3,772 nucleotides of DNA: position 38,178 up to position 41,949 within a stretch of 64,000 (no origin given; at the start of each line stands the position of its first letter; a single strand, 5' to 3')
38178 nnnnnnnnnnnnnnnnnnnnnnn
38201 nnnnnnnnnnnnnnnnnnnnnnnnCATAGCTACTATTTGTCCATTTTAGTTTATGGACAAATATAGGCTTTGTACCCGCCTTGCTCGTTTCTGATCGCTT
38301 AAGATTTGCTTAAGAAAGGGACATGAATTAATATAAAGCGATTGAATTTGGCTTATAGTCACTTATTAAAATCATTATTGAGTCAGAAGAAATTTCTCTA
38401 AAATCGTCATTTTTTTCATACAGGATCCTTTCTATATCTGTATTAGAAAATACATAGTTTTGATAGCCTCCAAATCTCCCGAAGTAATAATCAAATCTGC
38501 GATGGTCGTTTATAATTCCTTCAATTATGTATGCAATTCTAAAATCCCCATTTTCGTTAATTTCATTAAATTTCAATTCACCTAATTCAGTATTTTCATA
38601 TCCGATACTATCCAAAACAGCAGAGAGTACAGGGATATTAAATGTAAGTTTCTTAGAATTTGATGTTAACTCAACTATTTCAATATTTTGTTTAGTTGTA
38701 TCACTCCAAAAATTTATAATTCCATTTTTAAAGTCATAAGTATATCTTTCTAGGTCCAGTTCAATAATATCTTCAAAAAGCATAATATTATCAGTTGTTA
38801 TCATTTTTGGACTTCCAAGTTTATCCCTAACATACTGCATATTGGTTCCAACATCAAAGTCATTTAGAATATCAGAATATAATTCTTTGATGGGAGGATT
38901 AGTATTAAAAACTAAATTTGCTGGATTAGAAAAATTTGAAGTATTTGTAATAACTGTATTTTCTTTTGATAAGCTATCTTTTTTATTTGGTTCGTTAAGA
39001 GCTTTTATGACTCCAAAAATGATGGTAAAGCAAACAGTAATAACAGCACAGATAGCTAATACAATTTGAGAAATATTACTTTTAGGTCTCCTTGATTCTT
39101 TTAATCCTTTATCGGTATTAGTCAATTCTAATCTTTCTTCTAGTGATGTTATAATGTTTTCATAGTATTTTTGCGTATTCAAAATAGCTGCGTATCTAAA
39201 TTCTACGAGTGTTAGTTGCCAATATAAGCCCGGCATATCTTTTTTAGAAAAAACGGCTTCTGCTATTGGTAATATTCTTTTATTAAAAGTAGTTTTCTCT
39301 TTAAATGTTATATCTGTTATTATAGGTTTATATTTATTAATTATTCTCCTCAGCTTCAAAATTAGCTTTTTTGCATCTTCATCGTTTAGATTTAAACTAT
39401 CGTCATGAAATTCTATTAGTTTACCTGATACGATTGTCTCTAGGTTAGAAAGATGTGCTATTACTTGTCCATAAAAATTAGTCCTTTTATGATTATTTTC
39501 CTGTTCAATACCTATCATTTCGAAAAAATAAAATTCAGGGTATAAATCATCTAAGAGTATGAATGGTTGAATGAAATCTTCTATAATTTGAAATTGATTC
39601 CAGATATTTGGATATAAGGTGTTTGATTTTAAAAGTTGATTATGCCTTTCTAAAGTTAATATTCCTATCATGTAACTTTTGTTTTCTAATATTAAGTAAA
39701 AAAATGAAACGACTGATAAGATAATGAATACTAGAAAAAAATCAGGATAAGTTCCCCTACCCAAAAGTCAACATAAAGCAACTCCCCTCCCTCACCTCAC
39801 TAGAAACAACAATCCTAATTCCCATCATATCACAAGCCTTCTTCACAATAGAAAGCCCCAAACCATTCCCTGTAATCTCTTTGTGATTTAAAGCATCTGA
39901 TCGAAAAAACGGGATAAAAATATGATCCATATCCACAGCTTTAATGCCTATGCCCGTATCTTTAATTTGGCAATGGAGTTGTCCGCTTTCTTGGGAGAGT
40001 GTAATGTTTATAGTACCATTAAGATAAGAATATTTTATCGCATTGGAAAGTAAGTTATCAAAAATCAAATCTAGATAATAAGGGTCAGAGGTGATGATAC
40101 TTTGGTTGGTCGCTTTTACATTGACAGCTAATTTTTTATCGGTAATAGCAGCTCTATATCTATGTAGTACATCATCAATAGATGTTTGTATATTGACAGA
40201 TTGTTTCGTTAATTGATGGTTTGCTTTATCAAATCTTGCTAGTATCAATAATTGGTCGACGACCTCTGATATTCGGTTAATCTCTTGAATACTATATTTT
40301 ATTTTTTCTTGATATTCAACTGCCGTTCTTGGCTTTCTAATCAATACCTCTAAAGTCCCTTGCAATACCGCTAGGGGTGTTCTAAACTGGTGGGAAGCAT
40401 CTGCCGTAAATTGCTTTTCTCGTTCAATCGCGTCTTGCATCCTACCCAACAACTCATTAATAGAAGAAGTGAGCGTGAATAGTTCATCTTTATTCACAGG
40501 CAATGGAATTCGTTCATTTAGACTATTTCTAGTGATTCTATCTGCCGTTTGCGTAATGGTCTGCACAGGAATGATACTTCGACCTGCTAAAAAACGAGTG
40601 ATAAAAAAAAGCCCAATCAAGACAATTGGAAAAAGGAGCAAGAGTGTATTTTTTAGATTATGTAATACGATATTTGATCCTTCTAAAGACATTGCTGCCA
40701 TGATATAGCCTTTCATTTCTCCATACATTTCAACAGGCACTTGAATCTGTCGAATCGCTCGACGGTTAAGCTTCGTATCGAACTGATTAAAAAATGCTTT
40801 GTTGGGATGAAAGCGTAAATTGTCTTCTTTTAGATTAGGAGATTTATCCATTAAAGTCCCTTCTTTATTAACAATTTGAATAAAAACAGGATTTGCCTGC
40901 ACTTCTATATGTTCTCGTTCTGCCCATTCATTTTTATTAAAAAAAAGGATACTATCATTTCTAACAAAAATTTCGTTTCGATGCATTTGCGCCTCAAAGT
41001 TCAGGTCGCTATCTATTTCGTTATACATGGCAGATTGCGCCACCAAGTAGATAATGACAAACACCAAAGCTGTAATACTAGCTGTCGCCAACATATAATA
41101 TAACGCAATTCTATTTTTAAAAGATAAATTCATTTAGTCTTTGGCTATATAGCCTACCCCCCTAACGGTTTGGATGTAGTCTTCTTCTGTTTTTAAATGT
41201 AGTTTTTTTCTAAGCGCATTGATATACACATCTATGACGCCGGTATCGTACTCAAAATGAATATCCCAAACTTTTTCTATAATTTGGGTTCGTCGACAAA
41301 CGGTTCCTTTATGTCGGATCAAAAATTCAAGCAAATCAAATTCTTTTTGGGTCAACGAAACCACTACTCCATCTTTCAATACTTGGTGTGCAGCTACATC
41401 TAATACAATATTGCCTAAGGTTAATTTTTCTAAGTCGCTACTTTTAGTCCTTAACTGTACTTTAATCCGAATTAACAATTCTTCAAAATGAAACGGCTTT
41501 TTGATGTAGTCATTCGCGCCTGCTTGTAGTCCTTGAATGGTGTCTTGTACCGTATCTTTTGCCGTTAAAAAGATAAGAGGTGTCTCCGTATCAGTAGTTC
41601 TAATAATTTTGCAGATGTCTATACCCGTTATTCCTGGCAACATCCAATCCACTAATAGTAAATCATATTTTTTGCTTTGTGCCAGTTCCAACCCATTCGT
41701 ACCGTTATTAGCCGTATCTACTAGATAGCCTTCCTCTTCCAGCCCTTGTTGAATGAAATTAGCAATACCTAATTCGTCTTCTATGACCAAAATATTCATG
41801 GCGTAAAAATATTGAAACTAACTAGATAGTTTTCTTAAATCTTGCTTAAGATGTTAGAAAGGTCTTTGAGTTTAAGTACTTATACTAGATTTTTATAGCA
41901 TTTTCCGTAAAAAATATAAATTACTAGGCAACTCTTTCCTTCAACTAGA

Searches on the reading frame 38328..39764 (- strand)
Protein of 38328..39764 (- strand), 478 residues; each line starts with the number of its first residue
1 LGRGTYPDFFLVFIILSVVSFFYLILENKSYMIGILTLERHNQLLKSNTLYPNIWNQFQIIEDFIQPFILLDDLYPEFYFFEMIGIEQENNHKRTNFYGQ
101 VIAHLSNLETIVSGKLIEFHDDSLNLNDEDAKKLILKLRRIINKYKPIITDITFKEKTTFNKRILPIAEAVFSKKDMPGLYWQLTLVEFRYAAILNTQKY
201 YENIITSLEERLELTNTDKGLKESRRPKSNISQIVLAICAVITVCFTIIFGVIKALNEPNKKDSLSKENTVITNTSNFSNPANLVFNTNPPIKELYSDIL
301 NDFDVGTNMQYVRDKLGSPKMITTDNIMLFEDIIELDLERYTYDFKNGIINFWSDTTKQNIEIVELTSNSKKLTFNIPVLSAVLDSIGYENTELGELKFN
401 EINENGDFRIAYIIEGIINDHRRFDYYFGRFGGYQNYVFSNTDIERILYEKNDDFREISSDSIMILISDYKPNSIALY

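Call 64: search_protein_families(library=ncbifam, proteins=[window:38328-39764:-], max_evalue=0.0001)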
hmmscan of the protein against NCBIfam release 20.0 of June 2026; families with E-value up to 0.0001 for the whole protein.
window:38328-39764:- (478 aa): 1 family
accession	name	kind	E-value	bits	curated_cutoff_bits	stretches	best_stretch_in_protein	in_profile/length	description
NF043066.1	ETEC_3214_dom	domain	1.2e-10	41.2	35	1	298-445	6-132/175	ETEC_3214 domain-containing protein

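Call 108: search_protein_families(library=padloc, proteins=[window:38328-39764:-], max_evalue=0.001)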
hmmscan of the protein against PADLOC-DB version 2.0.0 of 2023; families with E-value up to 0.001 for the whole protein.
window:38328-39764:- (478 aa): 0 families

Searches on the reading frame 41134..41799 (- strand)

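Call 64: search_protein_families(library=ncbifam, proteins=[window:41134-41799:-], max_evalue=0.0001)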
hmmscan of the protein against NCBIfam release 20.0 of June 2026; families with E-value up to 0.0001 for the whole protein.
window:41134-41799:- (221 aa): 102 families (the best 25 are shown)
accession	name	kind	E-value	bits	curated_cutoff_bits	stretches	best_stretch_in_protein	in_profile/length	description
TIGR01387.1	cztR_silR_copR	subfamily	2e-70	236.8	279.2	1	3-218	1-217/218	heavy metal response regulator transcription factor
NF008567.0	PRK11517.1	equivalog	2.7e-60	203.5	353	1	1-218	1-217/223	response regulator transcription factor HprR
NF007346.1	PRK09836.1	equivalog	2.8e-59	200.7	420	1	1-218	1-220/227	copper/silver response regulator transcription factor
TIGR02154.1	PhoB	equivalog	2.8e-59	200.2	296.2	1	2-217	4-223/226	phosphate regulon transcriptional regulator PhoB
NF040689.1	MtrAB_MtrA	equivalog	9.1e-59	198.4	300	1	3-219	1-218/219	MtrAB system response regulator MtrA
NF041734.1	resp_reg_RppA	equivalog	2.6e-58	197.1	250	1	1-218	1-226/229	two-component system response regulator RppA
NF053854.1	RespRegPhoBBctds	equivalog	2.4e-52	177.5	270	1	3-218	1-223/225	two-component system response regulator PhoB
NF045944.1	ResRegRpaBCyano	equivalog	3.9e-51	173.6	330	1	4-220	1-228/229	response regulator transcription factor RpaB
NF045914.1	RespRegNblR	equivalog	6.8e-51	173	300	1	3-220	9-226/228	response regulator transcription factor NblR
NF045991.1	RespRegCtrARhodob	equivalog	2.2e-49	168.2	350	1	1-221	1-223/224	response regulator transcription factor CtrA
NF040534.1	resp_reg_YycF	equivalog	7.4e-49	166.1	340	1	2-220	2-228/231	response regulator YycF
NF041733.1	resp_reg_CseB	equivalog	1.8e-48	164.9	350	1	2-217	2-224/228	two-component system response regulator CseB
NF008296.0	PRK11083.1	equivalog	2.1e-46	158.2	273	1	2-218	5-224/228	two-component system response regulator CreB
NF033117.2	vanR_ACDEGLN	exception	4.5e-46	157.2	350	1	3-218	1-224/226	VanR-ABDEGLN family response regulator transcription factor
NF007928.2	PRK10643.1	equivalog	9.6e-45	152.9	330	1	1-218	1-215/216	two-component system response regulator PmrA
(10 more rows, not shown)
